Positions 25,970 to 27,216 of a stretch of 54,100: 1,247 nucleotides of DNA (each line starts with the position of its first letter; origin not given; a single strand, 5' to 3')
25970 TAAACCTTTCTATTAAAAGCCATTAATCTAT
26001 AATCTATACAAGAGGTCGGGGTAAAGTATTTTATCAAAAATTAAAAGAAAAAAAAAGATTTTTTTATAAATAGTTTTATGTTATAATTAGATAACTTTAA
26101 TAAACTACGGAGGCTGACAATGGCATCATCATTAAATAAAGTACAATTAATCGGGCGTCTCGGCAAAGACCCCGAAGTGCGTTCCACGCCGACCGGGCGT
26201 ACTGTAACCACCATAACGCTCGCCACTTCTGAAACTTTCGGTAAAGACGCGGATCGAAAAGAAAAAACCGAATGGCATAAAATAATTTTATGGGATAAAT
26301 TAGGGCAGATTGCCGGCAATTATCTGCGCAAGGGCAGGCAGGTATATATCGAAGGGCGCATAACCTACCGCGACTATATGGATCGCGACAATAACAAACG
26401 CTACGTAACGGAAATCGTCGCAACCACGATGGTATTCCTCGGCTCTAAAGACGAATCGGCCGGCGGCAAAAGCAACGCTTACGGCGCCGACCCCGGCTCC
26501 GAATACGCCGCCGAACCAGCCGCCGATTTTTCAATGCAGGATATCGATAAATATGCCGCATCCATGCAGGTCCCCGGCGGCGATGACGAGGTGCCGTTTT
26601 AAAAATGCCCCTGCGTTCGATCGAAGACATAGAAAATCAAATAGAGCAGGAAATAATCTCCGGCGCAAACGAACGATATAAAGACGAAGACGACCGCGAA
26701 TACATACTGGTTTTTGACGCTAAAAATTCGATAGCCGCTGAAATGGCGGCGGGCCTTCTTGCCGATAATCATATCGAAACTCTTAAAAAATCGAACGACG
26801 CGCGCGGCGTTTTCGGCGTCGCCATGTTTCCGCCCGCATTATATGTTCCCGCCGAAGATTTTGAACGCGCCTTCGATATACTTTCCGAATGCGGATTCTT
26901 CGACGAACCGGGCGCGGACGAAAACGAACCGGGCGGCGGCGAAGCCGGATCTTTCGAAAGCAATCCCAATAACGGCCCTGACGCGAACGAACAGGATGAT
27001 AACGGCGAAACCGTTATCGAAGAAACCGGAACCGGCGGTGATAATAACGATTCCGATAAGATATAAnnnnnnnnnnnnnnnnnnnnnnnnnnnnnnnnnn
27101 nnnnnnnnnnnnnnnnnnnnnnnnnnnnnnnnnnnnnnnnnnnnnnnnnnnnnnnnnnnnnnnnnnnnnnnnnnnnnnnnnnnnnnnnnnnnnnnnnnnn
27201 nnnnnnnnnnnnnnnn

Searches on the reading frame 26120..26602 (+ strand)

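Call 41: search_protein_families(library=pfam, proteins=[window:26120-26602:+], max_evalue=0.00001)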
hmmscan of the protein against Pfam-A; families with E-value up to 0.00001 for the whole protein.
window:26120-26602:+ (160 aa): 1 family
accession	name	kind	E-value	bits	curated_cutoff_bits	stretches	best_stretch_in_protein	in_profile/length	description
PF00436.31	SSB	-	7.7e-35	119.5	26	1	5-107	1-104/104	Single-strand binding protein family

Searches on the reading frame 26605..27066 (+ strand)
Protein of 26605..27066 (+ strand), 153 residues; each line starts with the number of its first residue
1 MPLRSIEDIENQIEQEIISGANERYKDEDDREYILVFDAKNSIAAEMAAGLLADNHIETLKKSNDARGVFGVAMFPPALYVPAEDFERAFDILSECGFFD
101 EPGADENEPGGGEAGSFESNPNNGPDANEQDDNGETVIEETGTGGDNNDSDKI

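Call 67: search_protein_families(library=pfam, proteins=[window:26605-27066:+], max_evalue=0.001)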
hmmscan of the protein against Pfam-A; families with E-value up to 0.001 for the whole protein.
window:26605-27066:+ (153 aa): 1 family
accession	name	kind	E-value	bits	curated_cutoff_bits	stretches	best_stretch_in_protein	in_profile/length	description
PF09413.15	DUF2007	-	1.6e-09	38.2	25.7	1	34-95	2-64/66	Putative prokaryotic signal transducing protein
